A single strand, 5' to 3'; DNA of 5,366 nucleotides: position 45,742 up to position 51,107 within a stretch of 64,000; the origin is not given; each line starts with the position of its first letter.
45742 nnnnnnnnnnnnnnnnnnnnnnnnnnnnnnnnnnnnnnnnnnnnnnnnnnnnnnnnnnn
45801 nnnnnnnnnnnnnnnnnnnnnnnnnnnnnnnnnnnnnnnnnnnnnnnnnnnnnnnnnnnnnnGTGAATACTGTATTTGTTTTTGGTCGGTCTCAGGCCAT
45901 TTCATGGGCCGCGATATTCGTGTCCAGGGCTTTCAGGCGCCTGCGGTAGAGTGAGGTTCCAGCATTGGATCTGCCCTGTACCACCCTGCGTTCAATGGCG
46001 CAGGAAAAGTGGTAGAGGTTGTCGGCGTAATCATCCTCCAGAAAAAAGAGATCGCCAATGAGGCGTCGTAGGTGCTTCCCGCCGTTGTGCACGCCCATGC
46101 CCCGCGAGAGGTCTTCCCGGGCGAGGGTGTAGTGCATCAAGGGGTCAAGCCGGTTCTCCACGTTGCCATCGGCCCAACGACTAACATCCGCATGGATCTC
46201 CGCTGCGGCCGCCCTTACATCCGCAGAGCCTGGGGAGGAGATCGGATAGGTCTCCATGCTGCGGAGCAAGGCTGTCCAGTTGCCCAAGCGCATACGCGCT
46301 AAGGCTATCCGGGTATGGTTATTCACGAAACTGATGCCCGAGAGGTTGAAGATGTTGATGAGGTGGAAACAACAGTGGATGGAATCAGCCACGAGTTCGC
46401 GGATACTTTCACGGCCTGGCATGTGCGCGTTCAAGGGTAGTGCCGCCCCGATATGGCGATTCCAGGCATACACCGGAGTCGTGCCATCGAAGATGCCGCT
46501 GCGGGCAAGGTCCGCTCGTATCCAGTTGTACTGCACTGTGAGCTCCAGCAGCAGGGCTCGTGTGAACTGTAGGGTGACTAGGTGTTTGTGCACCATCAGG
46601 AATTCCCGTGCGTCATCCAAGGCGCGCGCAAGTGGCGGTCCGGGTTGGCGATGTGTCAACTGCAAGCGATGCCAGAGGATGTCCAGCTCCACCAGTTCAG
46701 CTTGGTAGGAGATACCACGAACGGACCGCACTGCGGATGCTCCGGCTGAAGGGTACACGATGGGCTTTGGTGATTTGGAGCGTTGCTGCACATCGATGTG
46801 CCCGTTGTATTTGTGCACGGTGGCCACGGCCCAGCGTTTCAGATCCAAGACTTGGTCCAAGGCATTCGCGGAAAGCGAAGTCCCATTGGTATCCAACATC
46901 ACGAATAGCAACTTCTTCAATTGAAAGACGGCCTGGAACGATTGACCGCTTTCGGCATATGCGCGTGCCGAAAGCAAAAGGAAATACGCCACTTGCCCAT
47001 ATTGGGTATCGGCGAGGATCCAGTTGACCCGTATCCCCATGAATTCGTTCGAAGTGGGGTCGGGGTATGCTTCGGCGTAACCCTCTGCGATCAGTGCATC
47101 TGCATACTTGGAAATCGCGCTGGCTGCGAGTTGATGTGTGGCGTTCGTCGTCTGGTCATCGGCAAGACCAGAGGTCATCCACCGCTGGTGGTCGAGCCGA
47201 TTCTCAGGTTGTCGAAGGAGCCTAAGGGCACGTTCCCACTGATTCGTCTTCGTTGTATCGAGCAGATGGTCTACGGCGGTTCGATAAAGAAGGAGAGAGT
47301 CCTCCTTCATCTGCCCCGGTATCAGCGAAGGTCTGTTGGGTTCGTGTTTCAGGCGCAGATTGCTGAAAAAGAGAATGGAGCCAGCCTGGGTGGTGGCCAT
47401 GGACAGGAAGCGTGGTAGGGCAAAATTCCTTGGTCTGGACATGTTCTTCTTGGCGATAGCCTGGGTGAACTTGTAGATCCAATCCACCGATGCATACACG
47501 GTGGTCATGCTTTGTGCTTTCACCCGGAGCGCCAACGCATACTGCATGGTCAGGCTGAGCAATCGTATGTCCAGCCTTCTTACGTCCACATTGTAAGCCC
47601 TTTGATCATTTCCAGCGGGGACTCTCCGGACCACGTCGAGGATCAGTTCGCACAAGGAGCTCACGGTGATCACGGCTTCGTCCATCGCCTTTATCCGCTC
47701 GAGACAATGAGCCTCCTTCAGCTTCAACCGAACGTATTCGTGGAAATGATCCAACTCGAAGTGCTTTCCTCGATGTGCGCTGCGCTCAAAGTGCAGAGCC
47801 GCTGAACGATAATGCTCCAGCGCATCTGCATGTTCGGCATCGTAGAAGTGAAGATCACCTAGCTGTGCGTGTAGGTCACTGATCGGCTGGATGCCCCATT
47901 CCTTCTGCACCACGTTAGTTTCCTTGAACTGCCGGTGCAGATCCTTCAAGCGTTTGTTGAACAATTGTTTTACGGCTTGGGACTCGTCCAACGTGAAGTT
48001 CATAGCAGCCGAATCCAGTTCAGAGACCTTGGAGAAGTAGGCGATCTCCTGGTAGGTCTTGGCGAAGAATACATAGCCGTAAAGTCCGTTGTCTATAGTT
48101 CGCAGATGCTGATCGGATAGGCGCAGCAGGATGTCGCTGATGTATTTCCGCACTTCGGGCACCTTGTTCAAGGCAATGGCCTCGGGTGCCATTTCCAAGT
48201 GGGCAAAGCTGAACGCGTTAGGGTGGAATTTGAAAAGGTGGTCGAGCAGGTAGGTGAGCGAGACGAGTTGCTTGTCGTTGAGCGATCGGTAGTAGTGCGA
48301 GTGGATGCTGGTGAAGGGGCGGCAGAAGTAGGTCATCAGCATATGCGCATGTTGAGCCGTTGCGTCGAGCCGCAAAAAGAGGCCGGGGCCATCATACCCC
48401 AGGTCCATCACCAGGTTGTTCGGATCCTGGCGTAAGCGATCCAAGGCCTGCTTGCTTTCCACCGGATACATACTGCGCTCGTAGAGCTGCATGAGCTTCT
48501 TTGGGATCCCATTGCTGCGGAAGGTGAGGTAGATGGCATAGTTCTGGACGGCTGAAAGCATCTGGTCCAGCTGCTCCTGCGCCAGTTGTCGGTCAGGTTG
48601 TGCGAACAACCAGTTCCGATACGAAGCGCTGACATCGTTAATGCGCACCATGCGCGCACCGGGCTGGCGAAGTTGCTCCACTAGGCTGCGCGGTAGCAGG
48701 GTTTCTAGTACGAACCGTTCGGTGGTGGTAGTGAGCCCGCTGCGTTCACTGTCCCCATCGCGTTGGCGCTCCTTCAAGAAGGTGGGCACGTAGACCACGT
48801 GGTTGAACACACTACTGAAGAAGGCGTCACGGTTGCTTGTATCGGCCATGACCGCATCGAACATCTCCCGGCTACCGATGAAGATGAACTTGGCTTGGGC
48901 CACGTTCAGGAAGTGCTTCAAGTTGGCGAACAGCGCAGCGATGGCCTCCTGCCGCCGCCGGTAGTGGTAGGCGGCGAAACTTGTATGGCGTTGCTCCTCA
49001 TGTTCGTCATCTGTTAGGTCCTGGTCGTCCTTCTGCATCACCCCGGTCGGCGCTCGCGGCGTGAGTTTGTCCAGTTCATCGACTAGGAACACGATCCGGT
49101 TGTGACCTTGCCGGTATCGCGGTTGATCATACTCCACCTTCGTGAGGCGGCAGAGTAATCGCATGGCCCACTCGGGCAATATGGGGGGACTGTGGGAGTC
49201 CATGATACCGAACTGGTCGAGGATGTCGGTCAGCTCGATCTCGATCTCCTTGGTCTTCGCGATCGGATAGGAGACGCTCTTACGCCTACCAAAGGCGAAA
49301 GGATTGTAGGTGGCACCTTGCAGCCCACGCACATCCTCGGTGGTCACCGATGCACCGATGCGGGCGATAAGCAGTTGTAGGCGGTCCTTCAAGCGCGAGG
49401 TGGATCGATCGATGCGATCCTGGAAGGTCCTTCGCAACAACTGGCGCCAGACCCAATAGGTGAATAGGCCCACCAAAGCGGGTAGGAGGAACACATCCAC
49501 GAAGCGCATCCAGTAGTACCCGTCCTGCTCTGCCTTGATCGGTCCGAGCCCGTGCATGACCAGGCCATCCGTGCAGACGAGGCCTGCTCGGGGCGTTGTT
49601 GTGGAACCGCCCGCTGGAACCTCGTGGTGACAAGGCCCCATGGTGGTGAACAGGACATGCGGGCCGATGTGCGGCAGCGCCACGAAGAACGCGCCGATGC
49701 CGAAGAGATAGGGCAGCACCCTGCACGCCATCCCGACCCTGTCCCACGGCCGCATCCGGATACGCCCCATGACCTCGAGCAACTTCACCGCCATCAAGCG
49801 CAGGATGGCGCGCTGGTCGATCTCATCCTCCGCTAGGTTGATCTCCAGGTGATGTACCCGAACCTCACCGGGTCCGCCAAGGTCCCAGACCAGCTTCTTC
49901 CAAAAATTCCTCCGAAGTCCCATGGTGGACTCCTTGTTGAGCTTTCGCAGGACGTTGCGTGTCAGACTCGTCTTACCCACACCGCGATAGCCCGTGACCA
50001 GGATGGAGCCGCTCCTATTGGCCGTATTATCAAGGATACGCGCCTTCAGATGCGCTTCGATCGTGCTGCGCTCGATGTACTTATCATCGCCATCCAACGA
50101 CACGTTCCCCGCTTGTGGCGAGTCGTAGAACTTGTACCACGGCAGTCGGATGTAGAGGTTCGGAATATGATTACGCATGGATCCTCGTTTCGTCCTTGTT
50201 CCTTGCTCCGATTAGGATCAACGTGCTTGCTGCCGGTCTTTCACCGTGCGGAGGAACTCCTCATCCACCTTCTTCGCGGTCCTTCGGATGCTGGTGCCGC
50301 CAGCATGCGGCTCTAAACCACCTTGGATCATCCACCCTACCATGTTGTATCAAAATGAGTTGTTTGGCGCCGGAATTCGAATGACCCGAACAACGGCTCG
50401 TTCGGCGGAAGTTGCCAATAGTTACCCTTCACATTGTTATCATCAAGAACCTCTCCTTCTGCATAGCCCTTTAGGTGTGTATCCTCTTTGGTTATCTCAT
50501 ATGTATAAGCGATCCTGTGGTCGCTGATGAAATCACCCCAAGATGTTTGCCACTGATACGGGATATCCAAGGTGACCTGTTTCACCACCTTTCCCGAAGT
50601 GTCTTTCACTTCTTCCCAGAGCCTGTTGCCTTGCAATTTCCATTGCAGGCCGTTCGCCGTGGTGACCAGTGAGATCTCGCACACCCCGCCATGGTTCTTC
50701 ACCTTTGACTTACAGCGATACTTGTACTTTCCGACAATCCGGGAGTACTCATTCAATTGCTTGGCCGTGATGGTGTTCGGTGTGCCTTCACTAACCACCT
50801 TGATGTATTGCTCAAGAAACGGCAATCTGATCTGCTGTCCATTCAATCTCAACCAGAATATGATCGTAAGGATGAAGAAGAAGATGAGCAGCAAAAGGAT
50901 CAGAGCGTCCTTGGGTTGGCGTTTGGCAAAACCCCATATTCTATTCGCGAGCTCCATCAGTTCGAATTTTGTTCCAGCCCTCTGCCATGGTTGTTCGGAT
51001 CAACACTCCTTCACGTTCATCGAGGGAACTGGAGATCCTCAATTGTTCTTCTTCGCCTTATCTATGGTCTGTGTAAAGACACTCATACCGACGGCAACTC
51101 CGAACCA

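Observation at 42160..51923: Seven-gene membrane-centred module: KAP/PifA-type giant NTPase, patatin phospholipase and five small TM or secreted proteins (candidate undescribed defence system)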

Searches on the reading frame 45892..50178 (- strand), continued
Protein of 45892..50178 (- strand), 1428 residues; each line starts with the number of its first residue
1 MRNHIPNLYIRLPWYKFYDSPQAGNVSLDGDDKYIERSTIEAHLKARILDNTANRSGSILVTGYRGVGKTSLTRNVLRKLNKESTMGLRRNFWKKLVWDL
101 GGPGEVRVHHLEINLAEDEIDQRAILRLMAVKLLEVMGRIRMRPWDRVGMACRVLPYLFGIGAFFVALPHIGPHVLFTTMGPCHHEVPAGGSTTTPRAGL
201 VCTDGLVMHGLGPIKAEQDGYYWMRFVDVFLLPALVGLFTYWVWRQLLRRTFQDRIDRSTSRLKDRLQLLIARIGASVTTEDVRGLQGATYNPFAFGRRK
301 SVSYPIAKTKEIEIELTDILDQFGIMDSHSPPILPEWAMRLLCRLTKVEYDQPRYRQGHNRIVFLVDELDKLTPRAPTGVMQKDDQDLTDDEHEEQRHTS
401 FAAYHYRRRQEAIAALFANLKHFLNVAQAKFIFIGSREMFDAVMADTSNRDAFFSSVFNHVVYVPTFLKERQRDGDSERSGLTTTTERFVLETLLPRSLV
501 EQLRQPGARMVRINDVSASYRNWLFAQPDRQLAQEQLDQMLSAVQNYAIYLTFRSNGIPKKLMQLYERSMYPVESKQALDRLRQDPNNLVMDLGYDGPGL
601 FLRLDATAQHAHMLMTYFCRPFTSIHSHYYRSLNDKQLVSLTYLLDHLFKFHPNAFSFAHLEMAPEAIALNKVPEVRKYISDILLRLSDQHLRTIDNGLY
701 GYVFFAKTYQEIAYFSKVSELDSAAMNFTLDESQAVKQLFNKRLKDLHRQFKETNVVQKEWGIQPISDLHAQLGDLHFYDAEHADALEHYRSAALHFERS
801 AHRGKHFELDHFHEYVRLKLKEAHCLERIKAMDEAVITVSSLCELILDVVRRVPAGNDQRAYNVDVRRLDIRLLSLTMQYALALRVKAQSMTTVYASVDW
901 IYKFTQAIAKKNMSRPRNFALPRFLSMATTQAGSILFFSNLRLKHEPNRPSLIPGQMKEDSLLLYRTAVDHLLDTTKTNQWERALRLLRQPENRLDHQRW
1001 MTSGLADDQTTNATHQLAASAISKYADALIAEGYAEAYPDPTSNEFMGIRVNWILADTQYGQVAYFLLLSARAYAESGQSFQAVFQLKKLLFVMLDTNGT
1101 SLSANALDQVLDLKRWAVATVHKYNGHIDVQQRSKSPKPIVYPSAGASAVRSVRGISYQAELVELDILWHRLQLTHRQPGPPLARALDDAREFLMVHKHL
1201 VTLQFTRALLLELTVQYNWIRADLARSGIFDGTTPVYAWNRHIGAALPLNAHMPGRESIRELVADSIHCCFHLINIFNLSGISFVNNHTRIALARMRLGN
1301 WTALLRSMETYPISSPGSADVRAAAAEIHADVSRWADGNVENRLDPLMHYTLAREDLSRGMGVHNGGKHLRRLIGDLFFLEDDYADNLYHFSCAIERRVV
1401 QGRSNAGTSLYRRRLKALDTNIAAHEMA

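Call 48: search_protein_families(library=pfam, alignment_id=A4, max_evalue=0.00001)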
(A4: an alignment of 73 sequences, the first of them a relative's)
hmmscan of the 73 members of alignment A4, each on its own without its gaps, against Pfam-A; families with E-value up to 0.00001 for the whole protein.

A. member 1, L029:8794-9579:- (261 aa): 1 family
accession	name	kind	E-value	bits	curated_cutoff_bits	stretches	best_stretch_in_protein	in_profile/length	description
PF01925.25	TauE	-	1.3e-36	126.9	32.6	1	11-251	1-237/237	Sulfite exporter TauE/SafE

B. families by the number of members that match (of 73 scanned): 101 families (the first 25 are shown)
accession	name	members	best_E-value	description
PF13585.12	CHU_C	3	5.7e-13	CHU_C Type IX secretion signal domain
PF07690.21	MFS_1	2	1.4e-53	Major Facilitator Superfamily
PF12228.14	DUF3604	1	1.2e-170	Protein of unknown function (DUF3604)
PF05089.18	NAGLU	1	2.1e-138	Alpha-N-acetylglucosaminidase (NAGLU) tim-barrel domain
PF00128.31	Alpha-amylase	1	3.8e-105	Alpha amylase, catalytic domain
PF07969.17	Amidohydro_3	1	6.5e-91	Amidohydrolase family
PF00515.34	TPR_1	1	5.9e-84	Tetratricopeptide repeat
PF00198.28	2-oxoacid_dh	1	5.9e-80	2-oxoacid dehydrogenases acyltransferase (catalytic domain)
PF12972.12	NAGLU_C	1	2.9e-77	Alpha-N-acetylglucosaminidase (NAGLU) C-terminal domain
PF02615.19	Ldh_2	1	2.1e-73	Malate/L-lactate dehydrogenase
PF07719.23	TPR_2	1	1e-70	Tetratricopeptide repeat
PF00580.27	UvrD-helicase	1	7.7e-70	UvrD/REP helicase N-terminal domain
PF01610.23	DDE_Tnp_ISL3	1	1.8e-68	Transposase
PF13181.12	TPR_8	1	5e-67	Tetratricopeptide repeat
PF07992.20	Pyr_redox_2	1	2.3e-65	Pyridine nucleotide-disulphide oxidoreductase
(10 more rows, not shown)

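Call 67: search_protein_families(library=pfam, proteins=[L012:8691-9956:+, L010:8659-9678:+, L017:6228-8834:+, L017:15905-16804:+, L009:9073-9945:+, L009:14491-15234:+, L050:14517-16868:+, L030:13588-15198:+, L035:13396-15042:+, L033:15993-19289:+], max_evalue=0.001)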
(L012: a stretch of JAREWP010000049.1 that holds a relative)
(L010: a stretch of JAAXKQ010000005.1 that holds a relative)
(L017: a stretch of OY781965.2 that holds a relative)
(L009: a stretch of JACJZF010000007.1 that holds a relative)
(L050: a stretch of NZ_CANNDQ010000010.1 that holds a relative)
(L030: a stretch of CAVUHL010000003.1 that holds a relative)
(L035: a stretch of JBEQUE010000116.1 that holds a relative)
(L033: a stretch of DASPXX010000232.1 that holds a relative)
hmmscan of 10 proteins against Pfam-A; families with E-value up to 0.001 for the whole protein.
L012:8691-9956:+ (421 aa): 0 families

L010:8659-9678:+ (339 aa): 2 families
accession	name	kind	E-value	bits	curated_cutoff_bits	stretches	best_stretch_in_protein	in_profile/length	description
PF02322.20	Cyt_bd_oxida_II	-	8.3e-105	350.9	35.6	1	4-328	1-302/302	Cytochrome bd terminal oxidase subunit II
PF04238.17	DUF420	-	0.00013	22.6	30.5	1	167-250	9-92/130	Protein of unknown function (DUF420)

L017:6228-8834:+ (868 aa): 2 families
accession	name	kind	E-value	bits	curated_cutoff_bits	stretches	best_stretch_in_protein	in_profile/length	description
PF16974.11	NAR2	-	1e-07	32.1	26.6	0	585-627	85-129/142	High-affinity nitrate transporter accessory, Ig-like domain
PF00041.27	fn3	-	1.8e-06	28.5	25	0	578-619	42-75/84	Fibronectin type III domain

L017:15905-16804:+ (299 aa): 0 families

L009:9073-9945:+ (290 aa): 1 family
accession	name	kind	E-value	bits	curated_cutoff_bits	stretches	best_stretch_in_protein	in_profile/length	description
PF14267.11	DUF4357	-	3.7e-19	68.8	38.4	1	228-281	1-54/54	Domain of unknown function (DUF4357)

L009:14491-15234:+ (247 aa): 0 families

L050:14517-16868:+ (783 aa): 5 families
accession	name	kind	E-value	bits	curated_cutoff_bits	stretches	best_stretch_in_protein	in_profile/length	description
PF13585.12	CHU_C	-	5.7e-13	49.2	27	1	699-772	3-77/86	CHU_C Type IX secretion signal domain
PF19081.6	Ig_7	-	1.1e-05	26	27.3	0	283-344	6-72/84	Ig-like domain CHU_C associated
PF18911.6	PKD_4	-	1.7e-05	25.2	27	0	285-341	10-71/85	PKD domain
PF06832.18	BiPBP_C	-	3.3e-05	24.1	26.8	0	294-337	34-79/90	Penicillin-Binding Protein C-terminus Family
PF00801.26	PKD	-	3.6e-05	24.1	23.5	0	300-341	27-68/80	PKD domain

L030:13588-15198:+ (536 aa): 3 families
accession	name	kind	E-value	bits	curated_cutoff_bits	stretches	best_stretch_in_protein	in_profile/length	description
PF00128.31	Alpha-amylase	-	3.8e-105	353.2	22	1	50-454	2-446/446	Alpha amylase, catalytic domain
PF23915.1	SusG_C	-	5.4e-06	27.1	27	1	468-498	1-31/62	Alpha-amylase SusG C-terminal domain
PF11941.14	DUF3459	-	1.4e-05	25.8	22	1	437-514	1-76/90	Domain of unknown function (DUF3459)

L035:13396-15042:+ (548 aa): 0 families

L033:15993-19289:+ (1098 aa): 0 families

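Call 78: search_protein_families(library=pfam, proteins=[L005:19-1950:+, L005:8544-10199:+, L005:10196-12859:+, L007:83-2320:+, L007:2326-3444:+, L009:5064-6830:+, L009:6827-7966:+, L009:7938-9047:+, L009:14491-15234:+, L009:15247-17622:+], max_evalue=0.001)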
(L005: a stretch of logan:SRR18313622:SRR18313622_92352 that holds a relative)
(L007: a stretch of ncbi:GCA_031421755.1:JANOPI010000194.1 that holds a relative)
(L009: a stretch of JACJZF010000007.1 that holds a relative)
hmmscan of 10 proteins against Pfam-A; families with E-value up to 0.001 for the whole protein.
L005:19-1950:+ (643 aa): 0 families

L005:8544-10199:+ (551 aa): 0 families

L005:10196-12859:+ (887 aa): 1 family
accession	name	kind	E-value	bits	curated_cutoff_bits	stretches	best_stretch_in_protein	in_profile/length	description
PF13091.12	PLDc_2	-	8.7e-06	26.1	27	0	65-123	57-115/132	PLD-like domain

L007:83-2320:+ (745 aa): 3 families
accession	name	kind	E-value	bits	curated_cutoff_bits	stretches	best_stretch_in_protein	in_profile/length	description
PF18766.7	SWI2_SNF2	-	1.4e-58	198.6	26.7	1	35-252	1-212/221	SWI2/SNF2 ATPase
PF04851.21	ResIII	-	5.1e-22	79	22.5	1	30-189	2-163/164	Type III restriction enzyme, res subunit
PF22679.2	T1R_D3-like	-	2.9e-17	63.9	27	1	352-429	83-156/158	Type I restriction enzyme subunit R domain 3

L007:2326-3444:+ (372 aa): 0 families

L009:5064-6830:+ (588 aa): 3 families
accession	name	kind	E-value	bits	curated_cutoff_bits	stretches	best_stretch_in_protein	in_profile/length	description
PF02384.22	N6_Mtase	-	1.8e-60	205.3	20.4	1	257-556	2-307/311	N-6 DNA Methylase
PF07669.17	Eco57I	-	1.3e-09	38.8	25.3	1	374-467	62-165/171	Eco57I restriction-modification methylase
PF12161.14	HsdM_N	-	5.9e-07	30.6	24.5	1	114-175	9-79/135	HsdM N-terminal domain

L009:6827-7966:+ (379 aa): 1 family
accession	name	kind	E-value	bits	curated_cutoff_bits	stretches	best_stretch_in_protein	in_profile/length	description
PF01420.25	Methylase_S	-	5.7e-38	131.2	22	2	3-147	4-157/168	Type I restriction modification DNA specificity domain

L009:7938-9047:+ (369 aa): 1 family
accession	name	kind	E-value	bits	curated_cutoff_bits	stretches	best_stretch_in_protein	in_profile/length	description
PF04607.23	RelA_SpoT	-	9.9e-12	45.6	27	1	64-195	2-110/113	Region found in RelA / SpoT proteins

L009:14491-15234:+ (247 aa): 0 families

L009:15247-17622:+ (791 aa): 6 families
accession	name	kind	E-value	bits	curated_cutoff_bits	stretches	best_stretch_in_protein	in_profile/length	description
PF04851.21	ResIII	-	2.1e-36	125.7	22.5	1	169-341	3-164/164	Type III restriction enzyme, res subunit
PF08463.15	EcoEI_R_C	-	5.1e-23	82.4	24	1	626-781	1-163/163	EcoEI R protein C-terminal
PF18766.7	SWI2_SNF2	-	2.7e-18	66.9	26.7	1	173-378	1-194/221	SWI2/SNF2 ATPase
PF00270.35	DEAD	-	6.2e-11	42.7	26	1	174-343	4-164/167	DEAD/DEAH box helicase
PF00271.37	Helicase_C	-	4.1e-06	27.5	23.5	1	429-532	12-108/110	Helicase conserved C-terminal domain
PF04313.20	HSDR_N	-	4.3e-06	27.1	25.1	0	48-96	124-176/198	Type I restriction enzyme R protein N terminus (HSDR_N)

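Call 86: find_related_loci(query=A1, collection=viral_contigs, flank=8000)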
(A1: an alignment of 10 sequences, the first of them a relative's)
Query A1 (1428 aa) in viral_contigs; peptide patterns used: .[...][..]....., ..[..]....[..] (x = any residue, [..] = any of these).
59 stretches matched a pattern, but none encodes a relative of the query by tblastn (E <= 1e-3).

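Call 92: search_dna_similar(query=window:45892-50178:-, collection=plasmids, mode=protein, max_evalue=0.001, max_rows=10)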
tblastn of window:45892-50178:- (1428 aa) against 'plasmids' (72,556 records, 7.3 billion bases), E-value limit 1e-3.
No match.

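Call 103: find_encoding_contigs(protein=P0010, flank=10000, max_places=1)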
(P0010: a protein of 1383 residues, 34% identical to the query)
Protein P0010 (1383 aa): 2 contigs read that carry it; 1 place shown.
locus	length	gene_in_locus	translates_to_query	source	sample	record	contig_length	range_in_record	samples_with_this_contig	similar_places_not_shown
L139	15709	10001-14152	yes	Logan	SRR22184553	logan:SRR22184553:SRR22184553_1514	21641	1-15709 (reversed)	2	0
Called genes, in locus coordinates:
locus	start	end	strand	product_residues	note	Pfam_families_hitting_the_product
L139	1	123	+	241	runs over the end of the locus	PF00165:HTH_AraC (faint), PF12833:HTH_18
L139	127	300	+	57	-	-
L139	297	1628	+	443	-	PF00579:tRNA-synt_1b, PF22421:SYY_C-terminal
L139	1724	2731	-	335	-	-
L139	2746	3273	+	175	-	-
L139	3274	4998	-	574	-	PF02690:Na_Pi_cotrans, PF01895:PhoU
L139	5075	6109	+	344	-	PF00512:HisKA, PF02518:HATPase_c, PF13581:HATPase_c_2 (weak)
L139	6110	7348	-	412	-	PF01223:Endonuclease_NS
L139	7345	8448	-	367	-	PF04101:Glyco_tran_28_C (weak)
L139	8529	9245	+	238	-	PF02390:Methyltransf_4, PF08242:Methyltransf_12 (weak), PF13649:Methyltransf_25, PF13847:Methyltransf_31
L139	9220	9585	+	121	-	PF01035:DNA_binding_1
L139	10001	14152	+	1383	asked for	PF13191:AAA_16 (weak), PF13401:AAA_22 (faint)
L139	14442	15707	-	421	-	?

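Call 104: find_encoding_contigs(protein=P0004, flank=10000, max_places=1)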
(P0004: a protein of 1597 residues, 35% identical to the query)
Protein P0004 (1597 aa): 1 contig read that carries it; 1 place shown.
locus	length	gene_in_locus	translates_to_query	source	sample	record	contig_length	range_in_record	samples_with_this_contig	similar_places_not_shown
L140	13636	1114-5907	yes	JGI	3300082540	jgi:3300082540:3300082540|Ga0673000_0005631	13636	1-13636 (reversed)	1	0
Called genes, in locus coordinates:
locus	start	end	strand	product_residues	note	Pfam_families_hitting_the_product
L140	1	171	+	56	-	?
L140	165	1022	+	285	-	-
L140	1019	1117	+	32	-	-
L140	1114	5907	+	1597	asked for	PF13191:AAA_16 (faint)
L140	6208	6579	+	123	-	PF13424:TPR_12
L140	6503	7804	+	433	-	PF06580:His_kinase, PF02518:HATPase_c (weak)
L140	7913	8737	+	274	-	PF00072:Response_reg, PF04397:LytTR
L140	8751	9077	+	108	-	PF26696:PTL_trimer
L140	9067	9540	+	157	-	-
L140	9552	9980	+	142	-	-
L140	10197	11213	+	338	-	-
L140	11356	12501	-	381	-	PF13462:Thioredoxin_4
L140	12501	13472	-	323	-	-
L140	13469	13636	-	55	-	?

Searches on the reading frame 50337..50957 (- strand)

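Call 5: search_protein_families(library=pfam, proteins=[window:50337-50957:-], max_evalue=0.1)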
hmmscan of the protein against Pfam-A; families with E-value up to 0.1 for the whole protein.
window:50337-50957:- (206 aa): 1 family
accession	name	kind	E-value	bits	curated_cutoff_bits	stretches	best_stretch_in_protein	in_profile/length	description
PF00778.23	DIX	-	0.0081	16.4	22.2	1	59-92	22-55/77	DIX domain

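Call 6: search_protein_families(library=padloc, proteins=[window:50337-50957:-], max_evalue=0.1)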
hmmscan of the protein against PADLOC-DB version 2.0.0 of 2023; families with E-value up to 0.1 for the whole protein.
window:50337-50957:- (206 aa): 0 families

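Call 7: search_protein_families(library=ncbifam, proteins=[window:50337-50957:-], max_evalue=0.1)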
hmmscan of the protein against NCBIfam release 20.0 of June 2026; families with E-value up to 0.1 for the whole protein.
window:50337-50957:- (206 aa): 0 families
